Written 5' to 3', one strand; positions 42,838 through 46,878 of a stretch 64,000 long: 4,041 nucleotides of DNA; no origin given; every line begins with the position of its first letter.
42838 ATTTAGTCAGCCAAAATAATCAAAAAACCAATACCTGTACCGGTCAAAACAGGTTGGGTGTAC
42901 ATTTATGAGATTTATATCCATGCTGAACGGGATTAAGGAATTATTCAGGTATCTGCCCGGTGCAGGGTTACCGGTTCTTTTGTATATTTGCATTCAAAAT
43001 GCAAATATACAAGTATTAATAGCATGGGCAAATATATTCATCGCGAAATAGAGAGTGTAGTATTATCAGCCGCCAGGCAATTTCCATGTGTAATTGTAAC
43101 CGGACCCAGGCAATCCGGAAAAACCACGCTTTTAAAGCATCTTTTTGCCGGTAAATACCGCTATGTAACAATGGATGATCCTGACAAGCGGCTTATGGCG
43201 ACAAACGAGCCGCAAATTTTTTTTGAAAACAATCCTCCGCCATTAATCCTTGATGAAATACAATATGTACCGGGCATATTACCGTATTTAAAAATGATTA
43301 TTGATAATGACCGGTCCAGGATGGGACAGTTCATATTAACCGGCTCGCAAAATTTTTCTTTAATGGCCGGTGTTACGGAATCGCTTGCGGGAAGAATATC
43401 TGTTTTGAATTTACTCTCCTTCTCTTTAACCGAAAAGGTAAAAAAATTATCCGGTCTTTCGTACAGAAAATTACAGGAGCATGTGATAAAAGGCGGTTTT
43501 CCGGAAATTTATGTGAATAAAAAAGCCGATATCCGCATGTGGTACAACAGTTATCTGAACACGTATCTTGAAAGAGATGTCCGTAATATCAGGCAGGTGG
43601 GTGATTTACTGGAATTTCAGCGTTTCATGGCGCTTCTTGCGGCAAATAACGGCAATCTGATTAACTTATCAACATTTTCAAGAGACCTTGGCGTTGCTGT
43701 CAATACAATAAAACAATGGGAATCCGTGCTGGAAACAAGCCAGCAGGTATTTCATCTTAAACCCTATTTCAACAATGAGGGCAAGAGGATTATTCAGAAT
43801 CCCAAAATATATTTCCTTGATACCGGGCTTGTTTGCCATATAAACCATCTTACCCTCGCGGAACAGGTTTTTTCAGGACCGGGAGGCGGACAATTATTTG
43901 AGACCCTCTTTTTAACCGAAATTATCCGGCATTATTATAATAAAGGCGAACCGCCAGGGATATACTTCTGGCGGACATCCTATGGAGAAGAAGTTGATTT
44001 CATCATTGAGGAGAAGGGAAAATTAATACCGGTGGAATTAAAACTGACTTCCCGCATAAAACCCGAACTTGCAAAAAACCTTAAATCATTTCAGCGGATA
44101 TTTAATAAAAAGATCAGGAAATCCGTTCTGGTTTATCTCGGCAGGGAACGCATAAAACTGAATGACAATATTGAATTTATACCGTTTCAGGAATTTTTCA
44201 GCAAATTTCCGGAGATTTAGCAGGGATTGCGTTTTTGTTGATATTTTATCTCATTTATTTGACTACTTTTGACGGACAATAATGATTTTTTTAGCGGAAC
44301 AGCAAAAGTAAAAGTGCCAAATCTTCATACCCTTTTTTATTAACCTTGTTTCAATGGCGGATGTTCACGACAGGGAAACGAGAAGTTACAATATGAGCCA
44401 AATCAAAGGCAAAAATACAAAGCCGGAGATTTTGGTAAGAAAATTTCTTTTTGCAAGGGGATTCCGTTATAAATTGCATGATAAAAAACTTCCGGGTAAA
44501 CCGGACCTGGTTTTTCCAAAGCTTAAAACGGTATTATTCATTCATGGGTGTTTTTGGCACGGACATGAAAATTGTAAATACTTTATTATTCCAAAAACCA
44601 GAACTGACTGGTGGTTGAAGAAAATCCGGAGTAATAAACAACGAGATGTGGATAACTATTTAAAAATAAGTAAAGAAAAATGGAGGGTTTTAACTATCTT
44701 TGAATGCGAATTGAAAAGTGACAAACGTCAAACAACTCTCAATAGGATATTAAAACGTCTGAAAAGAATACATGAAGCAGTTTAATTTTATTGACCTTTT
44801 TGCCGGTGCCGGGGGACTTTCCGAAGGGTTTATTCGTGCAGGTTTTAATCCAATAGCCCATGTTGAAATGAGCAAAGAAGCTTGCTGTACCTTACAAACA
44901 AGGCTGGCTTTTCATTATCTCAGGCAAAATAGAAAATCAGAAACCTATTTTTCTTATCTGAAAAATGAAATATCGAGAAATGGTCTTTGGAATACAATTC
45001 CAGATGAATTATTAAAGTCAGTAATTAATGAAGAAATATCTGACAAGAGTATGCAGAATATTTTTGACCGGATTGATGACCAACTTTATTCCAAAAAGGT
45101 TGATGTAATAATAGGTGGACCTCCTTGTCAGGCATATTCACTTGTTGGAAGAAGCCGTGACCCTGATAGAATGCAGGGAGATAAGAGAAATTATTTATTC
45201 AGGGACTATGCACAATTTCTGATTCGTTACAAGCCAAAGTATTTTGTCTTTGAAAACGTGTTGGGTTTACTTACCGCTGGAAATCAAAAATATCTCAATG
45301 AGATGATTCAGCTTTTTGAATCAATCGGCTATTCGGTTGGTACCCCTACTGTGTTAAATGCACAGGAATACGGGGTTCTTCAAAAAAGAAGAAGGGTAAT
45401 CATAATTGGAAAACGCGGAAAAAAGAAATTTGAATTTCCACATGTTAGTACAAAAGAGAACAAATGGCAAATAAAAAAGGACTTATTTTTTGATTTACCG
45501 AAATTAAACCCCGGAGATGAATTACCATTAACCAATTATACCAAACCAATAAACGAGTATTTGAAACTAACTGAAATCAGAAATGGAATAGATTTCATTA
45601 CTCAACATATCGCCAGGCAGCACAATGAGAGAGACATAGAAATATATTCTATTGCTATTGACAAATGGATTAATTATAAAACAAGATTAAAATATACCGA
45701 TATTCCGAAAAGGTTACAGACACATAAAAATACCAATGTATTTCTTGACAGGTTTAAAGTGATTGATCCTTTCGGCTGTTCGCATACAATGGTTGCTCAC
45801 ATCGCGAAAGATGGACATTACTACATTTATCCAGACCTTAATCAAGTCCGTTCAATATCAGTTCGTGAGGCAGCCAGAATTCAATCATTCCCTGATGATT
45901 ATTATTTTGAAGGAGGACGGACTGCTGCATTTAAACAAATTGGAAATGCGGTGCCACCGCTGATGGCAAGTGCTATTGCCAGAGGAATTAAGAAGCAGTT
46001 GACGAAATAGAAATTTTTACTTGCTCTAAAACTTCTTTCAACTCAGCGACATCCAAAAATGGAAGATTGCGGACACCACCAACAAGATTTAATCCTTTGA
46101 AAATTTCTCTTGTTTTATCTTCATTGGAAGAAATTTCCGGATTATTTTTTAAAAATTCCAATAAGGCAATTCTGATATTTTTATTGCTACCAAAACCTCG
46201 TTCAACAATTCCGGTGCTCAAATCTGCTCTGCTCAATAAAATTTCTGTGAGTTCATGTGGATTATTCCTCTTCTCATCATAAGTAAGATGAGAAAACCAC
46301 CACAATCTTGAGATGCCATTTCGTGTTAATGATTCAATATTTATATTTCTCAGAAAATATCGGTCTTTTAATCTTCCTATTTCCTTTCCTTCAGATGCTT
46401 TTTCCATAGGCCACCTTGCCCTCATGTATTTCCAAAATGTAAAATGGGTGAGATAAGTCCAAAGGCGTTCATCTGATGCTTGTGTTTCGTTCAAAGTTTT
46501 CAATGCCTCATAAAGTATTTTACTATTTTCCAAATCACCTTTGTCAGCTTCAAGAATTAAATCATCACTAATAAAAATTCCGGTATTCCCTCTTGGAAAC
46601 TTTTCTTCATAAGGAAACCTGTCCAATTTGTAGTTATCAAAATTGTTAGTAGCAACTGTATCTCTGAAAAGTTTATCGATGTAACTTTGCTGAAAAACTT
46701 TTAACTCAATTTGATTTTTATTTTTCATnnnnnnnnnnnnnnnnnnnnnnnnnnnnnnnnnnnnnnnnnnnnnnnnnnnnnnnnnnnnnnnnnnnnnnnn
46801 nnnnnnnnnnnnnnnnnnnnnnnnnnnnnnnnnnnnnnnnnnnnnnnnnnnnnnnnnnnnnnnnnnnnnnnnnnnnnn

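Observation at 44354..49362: Candidate undescribed restriction/defence module: Vsr–Dcm convergent with a translationally coupled three-gene operon led by a MORC/MutL-like GHKL ATPase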

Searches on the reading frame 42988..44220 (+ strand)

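Call 3: search_protein_families(library=pfam, proteins=[window:42988-44220:+], max_evalue=0.1)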
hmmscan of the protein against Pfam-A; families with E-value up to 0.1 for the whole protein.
window:42988-44220:+ (410 aa): 10 families
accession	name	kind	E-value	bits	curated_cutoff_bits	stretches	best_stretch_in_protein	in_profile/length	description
PF13635.12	DUF4143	-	1.6e-41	142.2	28.1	1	195-353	1-159/160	Domain of unknown function (DUF4143)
PF13173.12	AAA_14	-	1.2e-27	96.9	27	1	33-149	3-127/129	AAA domain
PF13401.12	AAA_22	-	1.7e-05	25.5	27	1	34-65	7-42/130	AAA domain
PF20720.3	nSTAND3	-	0.00036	20.7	27.2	1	27-79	12-70/155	Novel STAND NTPase 3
PF13191.12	AAA_16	-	0.0017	19.3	32.6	1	30-53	22-45/167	AAA ATPase domain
PF13476.12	AAA_23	-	0.0059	17.7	27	1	10-82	4-70/201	AAA domain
PF09439.16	SRPRB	-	0.012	15.4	25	1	33-62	4-33/178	Signal recognition particle receptor beta subunit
PF01637.24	ATPase_2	-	0.014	15.7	33.2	1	20-53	7-41/225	ATPase domain predominantly from Archaea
PF13521.12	AAA_28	-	0.029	15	27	0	35-60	2-28/164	AAA domain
PF02492.25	cobW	-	0.045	13.8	20.7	0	33-54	1-22/180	CobW/HypB/UreG, nucleotide-binding domain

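Call 4: search_protein_families(library=padloc, proteins=[window:42988-44220:+], max_evalue=0.1)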
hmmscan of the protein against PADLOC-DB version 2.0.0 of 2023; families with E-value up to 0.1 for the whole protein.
window:42988-44220:+ (410 aa): 10 families
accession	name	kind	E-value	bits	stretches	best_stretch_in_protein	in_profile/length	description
PDLC04790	PDC-S01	-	1.9e-104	347.7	1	9-405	4-419/422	-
PDLC04789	PDC-S01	-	2.1e-61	206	1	17-373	2-357/375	-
PDLC04787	PDC-S01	-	3e-35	119.9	1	12-405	5-407/412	-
PDLC04791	PDC-S01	-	1.2e-31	107.8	1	30-376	18-371/395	-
PDLC04786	PDC-S01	-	8.3e-18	62.3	2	263-400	297-426/439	-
PDLC04788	PDC-S01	-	5e-16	56.6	2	160-374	178-397/448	-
PDLC04792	PDC-S01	-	4.1e-12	43.4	2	273-400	306-427/452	-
PDLC04140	mad8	-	0.0066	14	1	33-54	28-49/314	mads_8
PDLC01515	Csx3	-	0.024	12.3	1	30-53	4-27/183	"CAS-I,CAS-III; associated"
PDLC02754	PbeC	-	0.041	10.5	1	9-62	7-58/646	PbeC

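Call 5: search_protein_families(library=ncbifam, proteins=[window:42988-44220:+], max_evalue=0.1)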
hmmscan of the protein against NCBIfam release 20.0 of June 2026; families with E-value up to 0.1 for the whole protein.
window:42988-44220:+ (410 aa): 2 families
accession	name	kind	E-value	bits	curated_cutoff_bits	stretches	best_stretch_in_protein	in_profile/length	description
NF053861.1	DS8_antiphage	equivalog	0.00029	18.7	790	1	24-55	362-393/994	anti-phage protein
TIGR02475.1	CobW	equivalog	0.09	11.6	332.1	0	30-54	2-26/342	cobalamin biosynthesis protein CobW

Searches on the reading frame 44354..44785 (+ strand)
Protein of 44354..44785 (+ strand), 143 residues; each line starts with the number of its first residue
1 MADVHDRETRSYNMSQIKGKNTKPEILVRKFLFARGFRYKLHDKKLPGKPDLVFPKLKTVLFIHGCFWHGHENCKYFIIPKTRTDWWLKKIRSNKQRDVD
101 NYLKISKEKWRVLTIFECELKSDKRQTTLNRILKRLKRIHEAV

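Call 3: search_protein_families(library=pfam, proteins=[window:44354-44785:+], max_evalue=0.1)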
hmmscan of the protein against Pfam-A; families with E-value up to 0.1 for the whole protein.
window:44354-44785:+ (143 aa): 1 family
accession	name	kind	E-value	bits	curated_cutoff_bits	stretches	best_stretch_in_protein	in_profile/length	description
PF03852.21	Vsr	-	9.1e-34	115.6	27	1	2-72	1-71/74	DNA mismatch endonuclease Vsr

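Call 4: search_protein_families(library=padloc, proteins=[window:44354-44785:+], max_evalue=0.1)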
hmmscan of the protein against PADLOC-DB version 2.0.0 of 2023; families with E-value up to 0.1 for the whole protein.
window:44354-44785:+ (143 aa): 1 family
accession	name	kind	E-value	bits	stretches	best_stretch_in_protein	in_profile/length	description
PDLC03397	Vsr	-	6.1e-33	112.1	1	1-128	1-127/156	Type II nicking endonuclease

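Call 5: search_protein_families(library=ncbifam, proteins=[window:44354-44785:+], max_evalue=0.1)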
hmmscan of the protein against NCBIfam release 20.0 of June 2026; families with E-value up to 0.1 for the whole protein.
window:44354-44785:+ (143 aa): 1 family
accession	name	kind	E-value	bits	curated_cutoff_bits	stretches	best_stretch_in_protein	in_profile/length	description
TIGR00632.1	vsr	subfamily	3.9e-40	136.8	97.85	1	1-119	1-119/119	DNA mismatch endonuclease Vsr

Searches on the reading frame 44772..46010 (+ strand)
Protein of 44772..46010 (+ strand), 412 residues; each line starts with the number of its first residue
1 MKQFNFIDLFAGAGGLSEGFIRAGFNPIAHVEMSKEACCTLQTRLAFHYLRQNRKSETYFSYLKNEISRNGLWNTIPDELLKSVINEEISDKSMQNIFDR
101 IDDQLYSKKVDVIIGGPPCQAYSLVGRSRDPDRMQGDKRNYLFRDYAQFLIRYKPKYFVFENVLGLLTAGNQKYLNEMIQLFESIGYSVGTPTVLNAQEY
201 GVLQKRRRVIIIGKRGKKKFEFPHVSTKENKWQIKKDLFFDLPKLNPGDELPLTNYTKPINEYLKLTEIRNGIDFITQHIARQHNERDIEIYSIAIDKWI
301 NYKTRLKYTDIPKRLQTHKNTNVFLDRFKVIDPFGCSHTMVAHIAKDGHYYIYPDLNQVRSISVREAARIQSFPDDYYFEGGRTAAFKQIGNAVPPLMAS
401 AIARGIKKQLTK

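Call 3: search_protein_families(library=pfam, proteins=[window:44772-46010:+], max_evalue=0.1)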
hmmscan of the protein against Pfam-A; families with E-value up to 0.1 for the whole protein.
window:44772-46010:+ (412 aa): 2 families
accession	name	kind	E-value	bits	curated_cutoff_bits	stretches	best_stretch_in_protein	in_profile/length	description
PF00145.23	DNA_methylase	-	8.3e-67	226.3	22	2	99-408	51-324/324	C-5 cytosine-specific DNA methylase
PF03602.21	Cons_hypoth95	-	0.092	12.8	24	0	2-47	41-86/182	Conserved hypothetical protein 95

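Call 4: search_protein_families(library=padloc, proteins=[window:44772-46010:+], max_evalue=0.1)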
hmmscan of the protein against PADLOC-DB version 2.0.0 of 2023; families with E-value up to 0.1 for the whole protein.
window:44772-46010:+ (412 aa): 64 families (the best 25 are shown)
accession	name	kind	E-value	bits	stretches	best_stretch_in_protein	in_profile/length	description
PDLC02649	DrmMII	-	3.8e-166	551.2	1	2-411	3-419/422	DrmMII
PDLC03232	MTase_II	-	2e-106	354.6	1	1-409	1-459/465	Type II methyltransferase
PDLC03234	MTase_II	-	2e-86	288.6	1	2-411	3-367/375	Type II methyltransferase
PDLC03378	MTase_II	-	1.8e-77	258.9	1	3-411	2-331/344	Type II methyltransferase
PDLC03326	MTase_II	-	3.5e-75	251.7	2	84-410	51-376/412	Type II methyltransferase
PDLC02656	DrmMII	-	9.4e-64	214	2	1-243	2-233/491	DrmMII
PDLC03237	MTase_II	-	9.4e-62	207.2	2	5-216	795-970/1036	Type II methyltransferase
PDLC02648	DrmMII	-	3.5e-61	205.4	2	95-408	83-449/468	DrmMII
PDLC03272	MTase_II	-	1.6e-58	196.8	1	1-411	72-391/407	Type II methyltransferase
PDLC00033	DruM2|DruM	-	2.7e-55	186.2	2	84-410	68-364/368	DNA cytosine methylase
PDLC00026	DruM2|DruM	-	1.5e-54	183.8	1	2-411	3-319/336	DNA cytosine methylase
PDLC00027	DruM2|DruM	-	1.2e-50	170.9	2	106-408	69-349/361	DNA cytosine methylase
PDLC03307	MTase_II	-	8.3e-49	164.8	3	104-233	58-210/382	Type II methyltransferase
PDLC00031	DruM2|DruM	-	6.3e-47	158.4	3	105-226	67-185/361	DNA cytosine methylase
PDLC00030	DruM2|DruM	-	3.1e-44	149.7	1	2-411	4-365/380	DNA cytosine methylase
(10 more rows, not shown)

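Call 5: search_protein_families(library=ncbifam, proteins=[window:44772-46010:+], max_evalue=0.1)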
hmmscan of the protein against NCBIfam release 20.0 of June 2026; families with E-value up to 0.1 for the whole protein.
window:44772-46010:+ (412 aa): 3 families
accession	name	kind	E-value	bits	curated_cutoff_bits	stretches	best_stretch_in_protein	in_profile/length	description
TIGR00675.1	dcm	superfamily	5.2e-55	187.4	100.65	2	101-404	57-327/329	DNA (cytosine-5-)-methyltransferase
NF007772.0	PRK10458.1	subfamily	6.3e-14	51.4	710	1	2-215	87-287/472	DNA cytosine methylase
TIGR00095.1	TIGR00095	equivalog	0.085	12.5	117.5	0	2-48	52-98/194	16S rRNA (guanine(966)-N(2))-methyltransferase RsmD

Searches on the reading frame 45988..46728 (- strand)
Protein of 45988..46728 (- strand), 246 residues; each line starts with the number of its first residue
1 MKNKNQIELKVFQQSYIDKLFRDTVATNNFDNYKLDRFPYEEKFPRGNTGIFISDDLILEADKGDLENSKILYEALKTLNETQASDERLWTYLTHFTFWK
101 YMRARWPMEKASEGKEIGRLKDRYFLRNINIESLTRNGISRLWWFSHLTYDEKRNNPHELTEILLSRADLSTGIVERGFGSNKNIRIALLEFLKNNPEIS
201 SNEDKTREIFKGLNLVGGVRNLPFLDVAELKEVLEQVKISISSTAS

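Call 3: search_protein_families(library=pfam, proteins=[window:45988-46728:-], max_evalue=0.1)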
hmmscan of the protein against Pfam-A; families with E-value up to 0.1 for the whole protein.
window:45988-46728:- (246 aa): 1 family
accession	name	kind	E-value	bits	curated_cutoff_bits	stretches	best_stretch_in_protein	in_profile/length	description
PF19866.4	DUF6339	-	1.3e-58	198.1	23.2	1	65-235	2-174/175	Family of unknown function (DUF6339)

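Call 4: search_protein_families(library=padloc, proteins=[window:45988-46728:-], max_evalue=0.1)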
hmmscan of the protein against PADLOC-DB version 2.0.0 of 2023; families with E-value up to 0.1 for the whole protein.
window:45988-46728:- (246 aa): 4 families
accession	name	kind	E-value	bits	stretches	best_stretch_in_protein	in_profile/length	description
PDLC04586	PDC-M33C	-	1.4e-55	186.4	1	60-236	61-237/247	-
PDLC04584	PDC-M33C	-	1.2e-27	95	1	32-237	38-241/250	-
PDLC04585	PDC-M33C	-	3.7e-27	93.8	1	64-236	64-247/346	-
PDLC04587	PDC-M33C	-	6.5e-26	89.4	1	60-234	59-238/312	-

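Call 5: search_protein_families(library=ncbifam, proteins=[window:45988-46728:-], max_evalue=0.1)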
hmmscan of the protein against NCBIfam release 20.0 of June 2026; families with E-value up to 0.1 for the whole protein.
window:45988-46728:- (246 aa): 0 families

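Call 11: search_solved_structures(query=window:45988-46728:-, max_evalue=10)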
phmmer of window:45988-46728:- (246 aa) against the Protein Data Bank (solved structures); distinct sequences matched with E-value up to 10: 0.

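Call 14: find_homologous_proteins(query=window:45988-46728:-)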
Query window:45988-46728:- (246 aa): 214 proteins with E <= 0.001 among 801 candidates; the best 120 are listed.
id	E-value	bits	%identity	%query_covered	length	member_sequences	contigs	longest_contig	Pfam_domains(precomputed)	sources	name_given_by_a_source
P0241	5.9e-159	545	100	100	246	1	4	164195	PF19866.5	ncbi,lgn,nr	ncbi:MAG: hypothetical protein HYY40_02690 [Bacteroidetes bacterium]|nr:hypothetical protein [Bacter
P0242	3.3e-137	474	84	100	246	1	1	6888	PF19866.5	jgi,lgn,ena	-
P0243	2.4e-136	471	83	100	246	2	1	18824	PF19866.5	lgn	-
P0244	1.6e-133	461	82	100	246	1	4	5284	PF19866.5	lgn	-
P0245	8.9e-128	443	79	99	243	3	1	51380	PF19866.5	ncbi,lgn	-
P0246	9.7e-124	429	77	98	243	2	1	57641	PF19866.5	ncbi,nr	ncbi:MAG TPA: DUF6339 family protein [Chitinophagaceae bacterium]|nr:DUF6339 family protein [Chitino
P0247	3.5e-123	428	78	100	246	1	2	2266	PF19866.5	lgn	-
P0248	3.0e-115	402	71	100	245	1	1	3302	PF19866.5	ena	-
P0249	4.6e-110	385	67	96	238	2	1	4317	PF19866.5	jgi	jgi:hypothetical protein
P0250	3.3e-109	382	69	97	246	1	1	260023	PF19866.5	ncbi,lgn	-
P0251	5.0e-107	375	67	100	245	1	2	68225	PF19866.5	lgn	-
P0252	2.2e-106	373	69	96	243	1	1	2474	PF19866.5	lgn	-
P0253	1.2e-105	370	67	99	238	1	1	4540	PF19866.5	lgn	-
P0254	5.4e-105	368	67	96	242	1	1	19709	PF19866.5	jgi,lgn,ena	-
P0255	1.1e-103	364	67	98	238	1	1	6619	PF19866.5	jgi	jgi:hypothetical protein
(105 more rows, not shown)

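Call 44: predict_structure(alignment_id=A3)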
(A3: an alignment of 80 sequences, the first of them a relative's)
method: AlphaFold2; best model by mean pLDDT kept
length: 246 residues; sequences in the alignment: 80
mean_pLDDT: 93.1   pTM: 0.88
mean pLDDT of the five models: 93.1, 93.0, 92.8, 92.2, 91.8
residues with pLDDT >= 90: 205; 70-90: 37; 50-70: 2; < 50: 2
segments of 3 or more residues with pLDDT < 50: none
pLDDT, mean of each block of 10 residues (from residue 1): 79 97 92 96 95 96 97 97 97 98 93 87 94 94 97 97 94 82 94 96 93 84 93 96 83
secondary structure, 60 per line:
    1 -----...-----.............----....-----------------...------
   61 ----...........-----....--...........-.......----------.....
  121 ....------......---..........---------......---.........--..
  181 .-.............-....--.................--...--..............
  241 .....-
elements in order: E6-8 H14-26 H31-34 E52-54 H65-75 H81-84 H87-97 H99-105 H116-124 H131-136 H140-149 H159-164 H168-176 H183-195 H197-200 H203-219 H227-245

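Call 103: fold_search(model_id=the predicted structure, library=viral)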
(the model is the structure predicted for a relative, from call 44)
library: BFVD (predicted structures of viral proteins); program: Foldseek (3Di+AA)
matches with E <= 10: 24; with E <= 0.001: 0
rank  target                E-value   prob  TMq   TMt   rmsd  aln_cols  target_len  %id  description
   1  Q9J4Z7                1.7e+00  0.02  0.13  0.12  17.0       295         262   10  Putative ankyrin repeat protein FPV243 [Fowlpox virus (strain NVSL)]
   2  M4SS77                2.7e+00  0.20  0.20  0.18   5.5        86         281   16  (no name in the UniProt tables at hand)
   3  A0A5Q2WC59            2.7e+00  0.07  0.21  0.18  23.4       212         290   10  (no name in the UniProt tables at hand)
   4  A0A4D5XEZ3            3.2e+00  0.01  0.10  0.06  16.6       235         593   16  Uncharacterized protein [Mimivirus LCMiAC02]
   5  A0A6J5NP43            3.5e+00  0.03  0.16  0.07  17.1       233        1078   14  Uncharacterized protein [uncultured Caudovirales phage]
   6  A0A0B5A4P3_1          4.6e+00  0.03  0.18  0.07  20.7       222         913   11  (no name in the UniProt tables at hand)
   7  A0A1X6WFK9            5.9e+00  0.01  0.13  0.11  15.6       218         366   12  (no name in the UniProt tables at hand)
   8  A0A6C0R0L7            6.2e+00  0.02  0.11  0.19  17.4       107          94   17  Transmembrane domain protein [Alteromonas phage vB_AmeM_PT11-V22]
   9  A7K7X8                6.5e+00  0.02  0.15  0.18  18.5       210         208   11  Uncharacterized protein Z018L [Chlorovirus heliozoae]
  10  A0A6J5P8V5            6.9e+00  0.02  0.15  0.06  13.6       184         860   10  Uncharacterized protein [uncultured Caudovirales phage]
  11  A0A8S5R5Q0            7.6e+00  0.01  0.12  0.07  19.5       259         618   12  Uncharacterized protein [Myoviridae sp. ctxbQ4]
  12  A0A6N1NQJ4            8.0e+00  0.04  0.13  0.16  12.5        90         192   12  Putative ORFan [Tupanvirus deep ocean]
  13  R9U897                8.0e+00  0.02  0.13  0.18  12.3       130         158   12  (no name in the UniProt tables at hand)
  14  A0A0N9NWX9            8.0e+00  0.01  0.12  0.15  18.0       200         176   16  (no name in the UniProt tables at hand)
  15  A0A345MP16            8.5e+00  0.01  0.17  0.16  19.0       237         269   11  (no name in the UniProt tables at hand)
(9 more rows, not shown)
